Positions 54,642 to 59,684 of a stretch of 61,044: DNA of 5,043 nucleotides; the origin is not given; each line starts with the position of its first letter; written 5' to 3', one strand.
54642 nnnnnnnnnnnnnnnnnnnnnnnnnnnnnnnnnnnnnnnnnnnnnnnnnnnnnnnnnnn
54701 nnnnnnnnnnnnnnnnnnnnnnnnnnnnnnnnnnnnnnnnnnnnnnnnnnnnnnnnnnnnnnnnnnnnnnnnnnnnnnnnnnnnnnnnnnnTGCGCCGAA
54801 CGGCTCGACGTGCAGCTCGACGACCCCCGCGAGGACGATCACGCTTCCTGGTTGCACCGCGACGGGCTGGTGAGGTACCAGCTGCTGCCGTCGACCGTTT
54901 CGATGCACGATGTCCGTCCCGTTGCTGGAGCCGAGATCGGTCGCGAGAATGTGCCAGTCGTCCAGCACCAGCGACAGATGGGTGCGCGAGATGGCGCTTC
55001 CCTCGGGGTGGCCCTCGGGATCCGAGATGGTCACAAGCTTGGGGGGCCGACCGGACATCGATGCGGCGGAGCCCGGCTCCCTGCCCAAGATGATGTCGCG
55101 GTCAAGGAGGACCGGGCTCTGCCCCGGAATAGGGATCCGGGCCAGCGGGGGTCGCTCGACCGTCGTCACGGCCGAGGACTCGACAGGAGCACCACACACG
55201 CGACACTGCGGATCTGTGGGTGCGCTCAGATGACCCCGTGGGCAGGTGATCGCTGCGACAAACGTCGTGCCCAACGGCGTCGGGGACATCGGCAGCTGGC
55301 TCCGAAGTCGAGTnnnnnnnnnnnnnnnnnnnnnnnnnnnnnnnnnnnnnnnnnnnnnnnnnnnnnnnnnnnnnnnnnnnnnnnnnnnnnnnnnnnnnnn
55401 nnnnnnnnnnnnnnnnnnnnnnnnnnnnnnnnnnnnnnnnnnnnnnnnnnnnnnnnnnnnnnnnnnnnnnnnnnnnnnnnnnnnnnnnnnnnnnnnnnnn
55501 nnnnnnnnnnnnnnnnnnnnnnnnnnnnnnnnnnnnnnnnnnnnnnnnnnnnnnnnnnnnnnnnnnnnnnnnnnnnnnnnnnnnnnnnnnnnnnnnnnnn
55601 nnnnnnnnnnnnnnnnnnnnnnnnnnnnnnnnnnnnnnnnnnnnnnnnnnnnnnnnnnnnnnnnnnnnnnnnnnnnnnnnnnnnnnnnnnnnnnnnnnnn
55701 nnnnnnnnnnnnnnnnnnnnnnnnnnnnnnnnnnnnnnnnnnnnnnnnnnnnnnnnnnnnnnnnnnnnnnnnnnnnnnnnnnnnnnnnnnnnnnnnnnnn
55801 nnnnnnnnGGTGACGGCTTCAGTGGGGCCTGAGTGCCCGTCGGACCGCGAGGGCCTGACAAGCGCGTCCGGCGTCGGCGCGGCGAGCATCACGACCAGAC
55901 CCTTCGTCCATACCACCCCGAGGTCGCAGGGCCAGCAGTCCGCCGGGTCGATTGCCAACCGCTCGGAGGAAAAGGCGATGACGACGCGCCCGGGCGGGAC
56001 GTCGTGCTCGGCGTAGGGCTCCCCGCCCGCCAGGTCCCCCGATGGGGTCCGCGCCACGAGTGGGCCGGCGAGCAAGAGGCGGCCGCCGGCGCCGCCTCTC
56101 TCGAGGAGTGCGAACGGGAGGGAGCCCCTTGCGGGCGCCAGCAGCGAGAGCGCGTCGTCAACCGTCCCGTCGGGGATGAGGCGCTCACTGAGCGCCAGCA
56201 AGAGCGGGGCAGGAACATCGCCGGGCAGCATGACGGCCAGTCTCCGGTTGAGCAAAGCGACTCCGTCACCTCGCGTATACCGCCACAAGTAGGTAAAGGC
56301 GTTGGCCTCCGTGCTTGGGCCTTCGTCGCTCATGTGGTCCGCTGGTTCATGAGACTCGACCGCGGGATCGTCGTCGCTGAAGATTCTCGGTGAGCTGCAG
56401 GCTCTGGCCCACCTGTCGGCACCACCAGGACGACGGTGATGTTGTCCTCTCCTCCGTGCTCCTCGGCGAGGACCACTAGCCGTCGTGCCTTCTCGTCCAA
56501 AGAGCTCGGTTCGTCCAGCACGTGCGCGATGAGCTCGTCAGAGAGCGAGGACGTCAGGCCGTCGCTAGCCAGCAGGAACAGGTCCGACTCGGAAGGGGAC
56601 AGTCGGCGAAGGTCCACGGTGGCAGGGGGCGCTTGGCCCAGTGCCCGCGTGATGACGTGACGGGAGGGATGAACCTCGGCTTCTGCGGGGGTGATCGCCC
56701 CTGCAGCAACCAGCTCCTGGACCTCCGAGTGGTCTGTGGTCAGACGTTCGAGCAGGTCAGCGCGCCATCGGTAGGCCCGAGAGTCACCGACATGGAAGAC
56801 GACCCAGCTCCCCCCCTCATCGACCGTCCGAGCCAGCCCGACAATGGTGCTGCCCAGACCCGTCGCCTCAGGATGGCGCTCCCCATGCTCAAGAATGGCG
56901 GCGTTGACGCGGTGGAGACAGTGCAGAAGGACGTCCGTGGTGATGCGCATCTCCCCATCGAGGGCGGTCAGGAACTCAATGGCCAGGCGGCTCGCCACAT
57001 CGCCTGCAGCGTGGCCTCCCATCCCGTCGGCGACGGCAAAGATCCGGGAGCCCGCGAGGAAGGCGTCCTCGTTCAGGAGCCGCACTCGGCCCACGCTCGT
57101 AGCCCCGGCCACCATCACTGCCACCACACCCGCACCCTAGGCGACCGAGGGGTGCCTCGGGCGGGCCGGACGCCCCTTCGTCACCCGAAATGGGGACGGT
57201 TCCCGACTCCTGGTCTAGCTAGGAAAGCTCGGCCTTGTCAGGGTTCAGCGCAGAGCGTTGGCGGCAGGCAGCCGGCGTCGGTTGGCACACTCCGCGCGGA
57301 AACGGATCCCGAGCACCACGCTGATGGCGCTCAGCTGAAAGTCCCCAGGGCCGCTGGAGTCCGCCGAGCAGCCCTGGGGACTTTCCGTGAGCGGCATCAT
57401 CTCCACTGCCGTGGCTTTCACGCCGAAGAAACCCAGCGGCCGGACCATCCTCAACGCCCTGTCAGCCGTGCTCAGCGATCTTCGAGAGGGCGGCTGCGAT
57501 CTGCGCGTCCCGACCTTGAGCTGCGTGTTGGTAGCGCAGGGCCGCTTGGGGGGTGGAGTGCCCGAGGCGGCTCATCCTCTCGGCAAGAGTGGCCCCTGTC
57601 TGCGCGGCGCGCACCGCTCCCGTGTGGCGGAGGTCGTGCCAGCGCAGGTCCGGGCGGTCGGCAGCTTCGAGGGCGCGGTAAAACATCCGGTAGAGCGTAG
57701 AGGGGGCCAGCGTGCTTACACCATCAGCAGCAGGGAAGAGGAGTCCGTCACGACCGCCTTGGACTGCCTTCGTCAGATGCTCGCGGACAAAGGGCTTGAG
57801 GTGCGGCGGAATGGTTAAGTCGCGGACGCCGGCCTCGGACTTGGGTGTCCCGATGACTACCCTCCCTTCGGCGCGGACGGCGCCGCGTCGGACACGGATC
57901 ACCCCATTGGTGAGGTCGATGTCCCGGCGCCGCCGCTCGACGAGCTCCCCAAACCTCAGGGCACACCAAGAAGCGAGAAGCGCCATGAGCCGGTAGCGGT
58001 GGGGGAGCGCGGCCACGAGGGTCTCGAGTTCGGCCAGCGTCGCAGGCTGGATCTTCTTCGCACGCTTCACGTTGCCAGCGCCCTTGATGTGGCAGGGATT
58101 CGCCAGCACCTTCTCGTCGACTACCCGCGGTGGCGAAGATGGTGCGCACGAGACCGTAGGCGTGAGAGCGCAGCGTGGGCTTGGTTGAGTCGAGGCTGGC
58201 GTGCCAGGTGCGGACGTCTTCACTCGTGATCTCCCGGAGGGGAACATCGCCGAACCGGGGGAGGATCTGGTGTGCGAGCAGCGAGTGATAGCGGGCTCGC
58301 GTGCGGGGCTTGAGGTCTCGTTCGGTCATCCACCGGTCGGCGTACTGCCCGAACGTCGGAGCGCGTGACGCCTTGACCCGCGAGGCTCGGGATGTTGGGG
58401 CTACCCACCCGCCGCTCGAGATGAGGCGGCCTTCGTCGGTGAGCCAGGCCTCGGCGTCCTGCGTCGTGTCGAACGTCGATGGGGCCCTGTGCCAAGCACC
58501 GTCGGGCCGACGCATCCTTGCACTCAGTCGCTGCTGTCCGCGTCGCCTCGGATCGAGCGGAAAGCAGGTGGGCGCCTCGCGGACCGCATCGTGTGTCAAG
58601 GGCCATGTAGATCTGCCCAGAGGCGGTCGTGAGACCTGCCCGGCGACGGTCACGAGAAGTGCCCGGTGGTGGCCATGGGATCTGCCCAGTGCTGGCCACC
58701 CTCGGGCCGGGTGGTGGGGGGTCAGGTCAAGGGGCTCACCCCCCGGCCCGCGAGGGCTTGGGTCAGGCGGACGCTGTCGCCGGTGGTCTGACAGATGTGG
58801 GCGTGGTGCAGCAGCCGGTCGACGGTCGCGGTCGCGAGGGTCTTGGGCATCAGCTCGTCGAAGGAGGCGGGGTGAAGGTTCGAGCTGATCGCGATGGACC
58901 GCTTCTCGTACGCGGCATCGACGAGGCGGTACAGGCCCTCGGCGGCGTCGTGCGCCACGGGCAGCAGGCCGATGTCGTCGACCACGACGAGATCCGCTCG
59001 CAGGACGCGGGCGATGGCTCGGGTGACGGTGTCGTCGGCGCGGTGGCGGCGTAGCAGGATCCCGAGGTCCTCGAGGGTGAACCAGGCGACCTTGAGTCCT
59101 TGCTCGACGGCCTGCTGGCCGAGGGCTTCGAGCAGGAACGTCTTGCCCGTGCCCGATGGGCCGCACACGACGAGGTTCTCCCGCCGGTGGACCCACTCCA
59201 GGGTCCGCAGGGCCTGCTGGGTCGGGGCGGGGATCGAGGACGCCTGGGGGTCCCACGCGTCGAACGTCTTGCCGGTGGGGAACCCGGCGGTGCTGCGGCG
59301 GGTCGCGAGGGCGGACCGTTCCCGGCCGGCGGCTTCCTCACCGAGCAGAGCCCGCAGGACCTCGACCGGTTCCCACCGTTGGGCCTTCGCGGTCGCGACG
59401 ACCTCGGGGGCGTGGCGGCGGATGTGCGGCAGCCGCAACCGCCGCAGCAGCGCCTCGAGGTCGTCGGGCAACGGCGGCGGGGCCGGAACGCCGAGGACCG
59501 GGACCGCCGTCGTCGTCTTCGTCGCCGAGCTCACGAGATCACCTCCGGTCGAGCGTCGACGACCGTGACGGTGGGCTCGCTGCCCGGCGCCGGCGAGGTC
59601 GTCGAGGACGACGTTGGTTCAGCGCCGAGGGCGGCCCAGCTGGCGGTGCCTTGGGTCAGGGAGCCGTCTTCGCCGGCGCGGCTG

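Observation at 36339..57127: Minimal T7SS-like module (FHA-EccC/EssC + WXG100 + WXG-lipase) embedded at the end of a kinase/FHA/PP2C + giant Ig protein + MoxR/DUF58/TGase operon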

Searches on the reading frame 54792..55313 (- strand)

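Call 42: search_protein_families(library=pfam, proteins=[window:54792-55313:-], max_evalue=5)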
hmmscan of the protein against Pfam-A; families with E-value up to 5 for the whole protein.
seq(174 aa): 3 families
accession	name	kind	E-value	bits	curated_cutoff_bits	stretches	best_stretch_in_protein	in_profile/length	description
PF00498.31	FHA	-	7.2e-07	30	20.7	1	105-161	15-66/67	FHA domain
PF16697.10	Yop-YscD_cpl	-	0.013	16.1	33.2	1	106-158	34-80/94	Inner membrane component of T3SS, cytoplasmic domain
PF24461.1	DUF7576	-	0.18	12.1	27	1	33-49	16-36/60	Family of unknown function (DUF7576)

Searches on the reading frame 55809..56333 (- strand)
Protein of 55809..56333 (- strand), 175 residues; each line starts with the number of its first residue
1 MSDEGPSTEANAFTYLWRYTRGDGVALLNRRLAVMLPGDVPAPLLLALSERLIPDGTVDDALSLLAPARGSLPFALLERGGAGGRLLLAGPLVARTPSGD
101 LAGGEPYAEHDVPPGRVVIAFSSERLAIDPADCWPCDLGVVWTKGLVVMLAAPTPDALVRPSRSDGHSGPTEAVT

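Call 42: search_protein_families(library=pfam, proteins=[window:55812-56333:-], max_evalue=5)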
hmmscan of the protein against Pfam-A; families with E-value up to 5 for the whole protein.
seq(174 aa): 0 families

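Call 96: search_protein_representatives(protein=window:55809-56333:-)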
Query: 175 residues. Proteins with E-value up to 0.001 (for the whole library): 2; up to 1e-10: 1; up to 1e-30: 1. The best 2 are listed.
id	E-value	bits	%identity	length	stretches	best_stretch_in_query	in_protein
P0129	1.9e-108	376.6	100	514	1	1-175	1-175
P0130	6.4e-08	49.1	39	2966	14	2-60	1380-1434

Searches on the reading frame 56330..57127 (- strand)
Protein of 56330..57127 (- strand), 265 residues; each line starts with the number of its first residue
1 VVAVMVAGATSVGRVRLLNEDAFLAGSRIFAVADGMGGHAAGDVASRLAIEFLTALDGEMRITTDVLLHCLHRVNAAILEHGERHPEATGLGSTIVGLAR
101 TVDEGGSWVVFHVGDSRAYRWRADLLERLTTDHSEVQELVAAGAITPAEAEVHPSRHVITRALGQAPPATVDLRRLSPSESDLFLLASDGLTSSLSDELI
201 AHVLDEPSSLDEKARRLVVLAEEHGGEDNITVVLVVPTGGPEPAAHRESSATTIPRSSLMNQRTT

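Call 3: search_protein_families(library=pfam, proteins=[window:56330-57127:-], max_evalue=0.01)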
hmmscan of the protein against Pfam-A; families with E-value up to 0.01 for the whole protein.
window:56330-57127:- (265 aa): 2 families
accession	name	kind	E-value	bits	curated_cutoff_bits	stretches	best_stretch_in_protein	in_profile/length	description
PF13672.11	PP2C_2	-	4.3e-11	43.2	24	1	14-198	7-181/209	Protein phosphatase 2C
PF00481.26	PP2C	-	2.7e-06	27.7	20.3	0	28-134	35-141/255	Protein phosphatase 2C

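Call 7: search_protein_families(library=ncbifam, proteins=[window:56330-57127:-], max_evalue=0.001)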
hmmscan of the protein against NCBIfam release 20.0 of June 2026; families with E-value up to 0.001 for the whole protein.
window:56330-57127:- (265 aa): 2 families
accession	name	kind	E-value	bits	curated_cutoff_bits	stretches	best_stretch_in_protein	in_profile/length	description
NF033484.1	Stp1_PP2C_phos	equivalog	6.5e-65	218.9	230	1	10-235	2-231/232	Stp1/IreP family PP2C-type Ser/Thr phosphatase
NF011149.0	PRK14559.1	equivalog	2.9e-29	102.3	374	1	21-235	405-629/642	serine/threonine phosphatase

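Call 86: search_protein_families(library=padloc, proteins=[window:56330-57127:-], max_evalue=0.00001)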
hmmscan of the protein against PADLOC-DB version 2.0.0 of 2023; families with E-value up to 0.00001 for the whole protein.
window:56330-57127:- (265 aa): 1 family
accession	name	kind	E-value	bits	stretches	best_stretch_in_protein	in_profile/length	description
PDLC04518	PDC-M21C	-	6.2e-08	30.1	1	26-209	29-204/243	-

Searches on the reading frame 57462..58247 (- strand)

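Call 53: search_protein_families(library=pfam, proteins=[window:57462-58247:-], max_evalue=0.01)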
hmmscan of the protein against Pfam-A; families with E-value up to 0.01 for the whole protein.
window:57462-58247:- (261 aa): 1 family
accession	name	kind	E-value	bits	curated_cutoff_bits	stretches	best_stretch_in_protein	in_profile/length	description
PF00589.27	Phage_integrase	-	2.1e-14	54.1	27.1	1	73-244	7-170/172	Phage integrase family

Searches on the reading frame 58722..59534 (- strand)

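Call 51: search_protein_families(library=pfam, proteins=[window:58722-59534:-], max_evalue=0.001)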
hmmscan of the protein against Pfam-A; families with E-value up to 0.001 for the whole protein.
window:58722-59534:- (270 aa): 7 families
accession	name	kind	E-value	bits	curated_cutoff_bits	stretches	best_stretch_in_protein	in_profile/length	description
PF01695.23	IstB_IS21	-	2.1e-51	175.2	24.1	1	30-259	3-234/238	IstB-like ATP binding protein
PF13401.12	AAA_22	-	1.4e-06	29.1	27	1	117-149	4-36/130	AAA domain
PF00308.24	Bac_DnaA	-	2.6e-06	28.2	23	1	120-228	36-147/162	Bacterial DnaA ATPAse domain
PF13191.12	AAA_16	-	8.9e-06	26.7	32.6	1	115-182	19-82/167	AAA ATPase domain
PF13173.12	AAA_14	-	0.00052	20.5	27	1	119-218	3-98/129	AAA domain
PF13604.12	AAA_30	-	0.00064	19.9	27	0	117-155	17-55/191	AAA domain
PF03205.20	MobB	-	0.00085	19.7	26.6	0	121-150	2-31/133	Molybdopterin guanine dinucleotide synthesis protein B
